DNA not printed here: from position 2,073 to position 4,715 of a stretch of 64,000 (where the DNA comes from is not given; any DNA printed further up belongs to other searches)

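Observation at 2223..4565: Pol II-like polymerase appears exonuclease-dead and lacks a canonical motif C (YGDTDS)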

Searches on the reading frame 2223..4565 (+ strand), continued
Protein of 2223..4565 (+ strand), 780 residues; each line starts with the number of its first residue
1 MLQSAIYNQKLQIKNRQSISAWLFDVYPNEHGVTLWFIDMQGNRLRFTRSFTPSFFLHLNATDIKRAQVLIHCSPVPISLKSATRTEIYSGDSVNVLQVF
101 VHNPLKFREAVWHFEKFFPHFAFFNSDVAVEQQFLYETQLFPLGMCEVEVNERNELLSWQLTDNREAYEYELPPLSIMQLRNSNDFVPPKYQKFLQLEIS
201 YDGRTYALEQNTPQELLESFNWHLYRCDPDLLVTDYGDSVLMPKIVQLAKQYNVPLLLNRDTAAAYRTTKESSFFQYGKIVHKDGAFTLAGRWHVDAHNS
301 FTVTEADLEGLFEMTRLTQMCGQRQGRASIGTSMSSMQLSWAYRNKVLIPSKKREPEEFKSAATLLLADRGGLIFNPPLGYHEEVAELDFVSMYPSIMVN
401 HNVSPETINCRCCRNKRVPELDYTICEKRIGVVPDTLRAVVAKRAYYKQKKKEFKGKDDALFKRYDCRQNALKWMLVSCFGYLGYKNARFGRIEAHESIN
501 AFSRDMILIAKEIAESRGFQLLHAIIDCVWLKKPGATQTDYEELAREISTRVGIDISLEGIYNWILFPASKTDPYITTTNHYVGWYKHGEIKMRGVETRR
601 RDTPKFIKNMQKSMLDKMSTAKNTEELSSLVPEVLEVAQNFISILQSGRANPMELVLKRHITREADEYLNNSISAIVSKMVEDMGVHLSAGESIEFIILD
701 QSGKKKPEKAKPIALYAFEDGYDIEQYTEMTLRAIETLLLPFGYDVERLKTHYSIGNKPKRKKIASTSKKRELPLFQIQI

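Call 40: find_homologous_proteins(query=L064:33-2354:+)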
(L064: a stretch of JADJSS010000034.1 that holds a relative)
Query L064:33-2354:+ (774 aa): 1109 proteins with E <= 0.001 among 8000 candidates; the best 120 are listed.
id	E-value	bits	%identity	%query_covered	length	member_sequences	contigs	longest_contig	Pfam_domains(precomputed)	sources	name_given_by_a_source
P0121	0.0e+0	1590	90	99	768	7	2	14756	PF00136.27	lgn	-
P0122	0.0e+0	1320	75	98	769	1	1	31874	PF00136.27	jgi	-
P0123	0.0e+0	1302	75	98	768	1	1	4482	PF00136.27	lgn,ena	-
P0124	0.0e+0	1295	73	99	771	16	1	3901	PF00136.27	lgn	-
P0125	0.0e+0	1193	67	98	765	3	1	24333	PF00136.27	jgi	jgi:DNA polymerase-2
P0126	0.0e+0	1178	68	98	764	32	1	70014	PF00136.27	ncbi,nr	ncbi:MAG: DNA polymerase [Leptospiraceae bacterium]|nr:DNA polymerase [Leptospiraceae bacterium]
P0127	0.0e+0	1143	64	98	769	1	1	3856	PF00136.27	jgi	jgi:DNA polymerase elongation subunit (family B)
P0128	0.0e+0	1114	63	99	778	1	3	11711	PF00136.27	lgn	-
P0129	0.0e+0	1114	99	64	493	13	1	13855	PF00136.27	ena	-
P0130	0.0e+0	1110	64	98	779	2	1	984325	PF00136.27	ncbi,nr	ncbi:MAG: DNA polymerase [Leptospiraceae bacterium]|nr:DNA polymerase [Leptospiraceae bacterium]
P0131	0.0e+0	1108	62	100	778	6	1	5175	PF00136.27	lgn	-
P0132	5.9e-292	989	57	98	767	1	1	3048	PF00136.27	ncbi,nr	ncbi:MAG: DNA polymerase [Leptospira sp.]|nr:DNA polymerase [Leptospira sp.]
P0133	5.8e-277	939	55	98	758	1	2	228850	PF00136.27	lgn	-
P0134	1.2e-267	908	54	98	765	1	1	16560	PF00136.27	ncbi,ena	-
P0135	9.6e-260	882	52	98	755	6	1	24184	PF00136.27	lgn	-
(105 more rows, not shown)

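Call 42: search_protein_representatives(protein=window:2223-4565:+)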
Query: 780 residues. Proteins with E-value up to 0.001 (for the whole library): 5340; up to 1e-10: 2395; up to 1e-30: 795. The best 150 are listed.
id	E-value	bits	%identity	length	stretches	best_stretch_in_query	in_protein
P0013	0.0e+00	1496.1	82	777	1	8-780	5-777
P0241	2.9e-231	786.0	65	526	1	256-776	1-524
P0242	6.5e-190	649.3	39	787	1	19-777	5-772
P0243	2.0e-184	631.1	40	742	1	19-752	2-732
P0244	2.4e-182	624.3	42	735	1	20-752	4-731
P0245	2.1e-179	614.5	41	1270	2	19-480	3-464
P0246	1.5e-178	611.7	40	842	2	197-746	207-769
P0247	7.4e-178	609.4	40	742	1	20-749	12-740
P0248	2.8e-176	604.2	38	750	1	20-752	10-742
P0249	2.2e-175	601.2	43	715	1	34-740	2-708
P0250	1.6e-172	591.8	41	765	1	18-744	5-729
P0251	5.5e-172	590.0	40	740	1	18-754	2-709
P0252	4.1e-169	580.5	39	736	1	18-741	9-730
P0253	4.1e-169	580.5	40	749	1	19-752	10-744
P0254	3.5e-168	577.4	39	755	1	36-752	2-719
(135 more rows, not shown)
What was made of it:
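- Some homologues carry inteins (call 42).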

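Call 56: predict_structure(alignment_id=A1)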
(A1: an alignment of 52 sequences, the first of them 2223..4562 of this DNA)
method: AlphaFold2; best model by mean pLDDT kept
length: 780 residues; sequences in the alignment: 52
mean_pLDDT: 87.6   pTM: 0.83
mean pLDDT of the five models: 87.6, 87.3, 85.4, 84.1, 83.0
residues with pLDDT >= 90: 502; 70-90: 214; 50-70: 25; < 50: 39
segments of 3 or more residues with pLDDT < 50: 1-14, 758-780
pLDDT, mean of each block of 10 residues (from residue 1): 37 66 97 97 96 95 91 94 92 94 96 89 90 96 97 95 95 97 79 86 91 93 96 89 92 94 83 57 79 92 92 96 89 90 92 66 74 87 95 90 91 83 89 93 92 93 95 86 74 88 94 96 91 95 96 91 95 87 92 91 95 96 96 97 95 92 82 87 81 87 82 87 94 96 95 73 37 35
secondary structure, 60 per line:
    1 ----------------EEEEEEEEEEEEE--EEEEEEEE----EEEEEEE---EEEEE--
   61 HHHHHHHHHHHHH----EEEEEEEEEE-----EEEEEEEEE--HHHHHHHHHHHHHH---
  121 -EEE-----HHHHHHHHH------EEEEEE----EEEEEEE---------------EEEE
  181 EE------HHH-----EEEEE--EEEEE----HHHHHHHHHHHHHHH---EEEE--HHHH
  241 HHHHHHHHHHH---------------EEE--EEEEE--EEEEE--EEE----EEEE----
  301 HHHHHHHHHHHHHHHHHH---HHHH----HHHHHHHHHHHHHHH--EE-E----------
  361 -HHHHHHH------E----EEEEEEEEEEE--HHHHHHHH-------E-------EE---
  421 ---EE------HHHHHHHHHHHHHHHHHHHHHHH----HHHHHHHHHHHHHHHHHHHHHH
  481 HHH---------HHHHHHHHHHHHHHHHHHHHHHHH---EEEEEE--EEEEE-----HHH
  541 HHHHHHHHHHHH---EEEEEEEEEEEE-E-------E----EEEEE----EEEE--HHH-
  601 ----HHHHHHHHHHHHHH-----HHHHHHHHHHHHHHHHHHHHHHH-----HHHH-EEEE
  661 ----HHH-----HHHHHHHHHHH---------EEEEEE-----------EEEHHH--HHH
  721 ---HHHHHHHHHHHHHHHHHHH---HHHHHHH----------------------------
elements in order (helices of 4 or more, strands of 3 or more residues): E17-29 E32-39 E44-50 E54-58 H61-73 E78-87 E93-101 H104-117 E122-124 H130-138 E145-150 E155-161 E177-182 E197-201 E204-208 H213-227 E231-234 H237-251 E267-269 E272-276 E279-283 E286-288 E293-296 H301-318 H322-325 H330-344 H362-368 E380-390 H393-400 H432-454 H459-483 H493-516 E520-525 E528-532 H538-552 E556-567 E582-586 E591-594 H605-618 H624-646 H652-655 E657-660 H673-683 E693-698 E710-712 H724-742 H746-752
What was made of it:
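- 2223..4565 (+): PolB2: a family B DNA polymerase of 780 aa with an exonuclease-like domain that has no active site. The AlphaFold2 model has pLDDT 87.6 and pTM 0.83 (call 56).
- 3327..3338 (+): D(K/R)GG loop motif (D369-R370-G371-G372), a PolB2-specific motif. The motif follows a lower-confidence loop in the model (pLDDT 66-74 for residues 351-370, call 56).
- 4533..4550 (+): C-terminal RELPLF (residues 771-776), a candidate beta-clamp-binding motif in a disordered tail. The tail (residues 758-780) has pLDDT below 50 (call 56).
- On PolB2 (archaeal PolB2 / bacterial group G2): The preceding loop has lower model confidence (call 56).
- Closest known: Sulfolobus. Different: The window protein keeps a full-size, confidently folded exonuclease-like domain (pLDDT about 90, call 56).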

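Call 62: fold_search(model_id=the predicted structure, library=pdb)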
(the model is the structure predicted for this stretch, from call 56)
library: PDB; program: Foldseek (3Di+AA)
matches with E <= 10: 1178; with E <= 0.001: 278
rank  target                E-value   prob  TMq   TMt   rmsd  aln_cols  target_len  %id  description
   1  4k8x_A                3.1e-42  1.00  0.70  0.72   5.5       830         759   20  Binary complex of 9N DNA polymerase in the replicative state (released 2013-06-26)
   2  4flu_A                5.4e-42  1.00  0.62  0.63   7.5       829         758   20  Pyrococcus abyssi B family DNA polymerase bound to a dsDNA, in edition mode (released 2012-08-29)
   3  6is7_A                9.4e-42  1.00  0.69  0.71   6.2       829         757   20  Structure of 9N-I DNA polymerase incorporation with dA in the active site (released 2019-08-28)
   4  4fm2_A                1.5e-41  1.00  0.62  0.63   7.5       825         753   20  Pyrococcus abyssi B family DNA polymerase (triple mutant) bound to a dsDNA, in edition mode (released 2012-08-29)
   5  6is7_B                2.7e-41  1.00  0.70  0.72   5.6       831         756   20  Structure of 9N-I DNA polymerase incorporation with dA in the active site (released 2019-08-28)
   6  9en0_A                4.0e-41  1.00  0.63  0.65   7.5       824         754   20  KOD-H4 DNA polymerase mutant in a unproductive binary complex with DNA:DNA containing six HNA nucleotides (released 2025-09-24)
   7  5omq_A                4.5e-41  1.00  0.71  0.73   5.5       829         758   20  Ternary complex of 9N DNA polymerase in the replicative state with three metal ions in the active site (released 2017-12-20)
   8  4flz_A                5.2e-41  1.00  0.62  0.63   7.5       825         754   20  Pyrococcus abyssi B family DNA polymerase bound to a dsDNA, in edition mode (released 2012-08-29)
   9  4flt_A                5.2e-41  1.00  0.61  0.63   7.4       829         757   20  Pyrococcus abyssi B family DNA polymerase bound to a dsDNA, in edition mode (released 2012-08-29)
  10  4fly_A                6.7e-41  1.00  0.62  0.64   7.4       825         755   20  Pyrococcus abyssi B family DNA polymerase bound to a dsDNA, in edition mode (released 2012-08-29)
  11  1tgo                  7.7e-41  1.00  0.66  0.67   7.5       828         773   20  THERMOSTABLE B TYPE DNA POLYMERASE FROM THERMOCOCCUS GORGONARIUS (released 1999-03-22)
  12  4flv_A                8.1e-41  1.00  0.61  0.63   7.4       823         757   21  Pyrococcus abyssi B family DNA polymerase bound to a dsDNA, in edition mode (released 2012-08-29)
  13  7rsu_A                8.5e-41  1.00  0.69  0.71   5.7       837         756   20  TNA polymerase, n+2 product (released 2021-10-27)
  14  6wya_A                9.4e-41  1.00  0.71  0.73   5.8       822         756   20  RTX (Reverse Transcription Xenopolymerase) in complex with a DNA duplex and dAMPNPP (released 2020-08-19)
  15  5vu9_A                1.0e-40  1.00  0.71  0.73   6.0       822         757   20  TNA polymerase, translocated product (released 2017-12-06)
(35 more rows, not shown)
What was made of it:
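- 2223..4565 (+): Foldseek gives full-length matches to Thermococcus 9°N and KOD PolB at TM 0.70-0.73 (call 62).
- On PolB2 (archaeal PolB2 / bacterial group G2): Foldseek gives TM 0.70-0.73 over about 760 residues of 9°N, KOD and Pab PolB (call 62).
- Foldseek gives TM 0.70-0.73 to 9°N and KOD polymerases over the full length (calls 56, 62).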

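Call 63: search_protein_families(library=pfam, proteins=[L064:2351-3130:+], max_evalue=0.001)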
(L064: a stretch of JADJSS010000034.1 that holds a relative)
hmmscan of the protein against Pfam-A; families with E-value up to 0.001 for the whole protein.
L064:2351-3130:+ (260 aa): 1 family
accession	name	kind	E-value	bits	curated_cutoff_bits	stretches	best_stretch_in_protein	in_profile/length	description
PF02586.19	SRAP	-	3.8e-47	161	27.1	1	9-222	1-208/214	SOS response associated peptidase (SRAP)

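Call 65: find_encoding_contigs(protein=window:2223-4565:+, flank=3000, max_places=3)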
Protein window:2223-4565:+ (780 aa): no gene with exactly this product is on record in the collection.
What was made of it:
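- Tried and rejected: Lookup of the window ORF. find_encoding_contigs on the window ORF found nothing (call 65).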

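Call 66: find_encoding_contigs(protein=P0001, flank=3000, max_places=3)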
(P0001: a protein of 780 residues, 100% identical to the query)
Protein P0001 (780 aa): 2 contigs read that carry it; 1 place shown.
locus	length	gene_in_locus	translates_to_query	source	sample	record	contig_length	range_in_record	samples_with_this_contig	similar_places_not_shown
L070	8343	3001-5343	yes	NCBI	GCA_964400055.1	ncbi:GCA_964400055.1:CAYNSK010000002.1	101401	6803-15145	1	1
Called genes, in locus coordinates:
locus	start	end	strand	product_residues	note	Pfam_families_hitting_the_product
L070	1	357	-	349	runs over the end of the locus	PF01904:DUF72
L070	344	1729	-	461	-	PF01595:CNNM, PF00571:CBS, PF03471:CorC_HlyC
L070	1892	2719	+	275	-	-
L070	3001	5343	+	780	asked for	PF00136:DNA_pol_B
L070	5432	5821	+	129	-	PF13840:ACT_7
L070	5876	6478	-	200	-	PF01502:PRA-CH, PF01503:PRA-PH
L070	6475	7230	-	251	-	PF00977:His_biosynth, PF01207:Dus (faint), PF02581:TMP-TENI (faint), PF05690:ThiG (faint), PF03060:NMO (faint), PF04309:G3P_antiterm (faint)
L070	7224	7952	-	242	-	PF00977:His_biosynth, PF01207:Dus (faint)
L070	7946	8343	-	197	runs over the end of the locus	PF00117:GATase, PF07685:GATase_3 (faint)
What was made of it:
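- Closest known: Bacterial PolB2. Same: A DUF72 gene lies two genes upstream on the source contig (call 66).
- Tried and rejected: The identical protein P0001 did work (call 66).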

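Call 80: search_protein_families(library=padloc, proteins=[window:2223-4562:+], max_evalue=0.001)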
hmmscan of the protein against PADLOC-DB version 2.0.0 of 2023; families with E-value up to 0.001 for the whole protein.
window:2223-4562:+ (780 aa): 1 family
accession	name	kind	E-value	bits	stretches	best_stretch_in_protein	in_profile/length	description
PDLC03707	HEase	-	2.5e-31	105.7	2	478-750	1389-1653/1671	homing endonuclease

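Call 81: search_protein_families(library=phrogs, proteins=[window:2223-4562:+], max_evalue=0.001)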
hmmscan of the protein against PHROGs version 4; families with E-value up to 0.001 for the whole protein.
window:2223-4562:+ (780 aa): 3 families
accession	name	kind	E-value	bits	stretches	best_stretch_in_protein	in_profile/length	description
phrog_262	-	DNA, RNA and nucleotide metabolism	1.3e-45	156.8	2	335-513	356-557/856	DNA polymerase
phrog_1918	-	DNA, RNA and nucleotide metabolism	6.8e-08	33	1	586-633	198-244/382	DNA polymerase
phrog_2062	-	DNA, RNA and nucleotide metabolism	1.7e-06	27.9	1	370-455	384-464/502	DNA polymerase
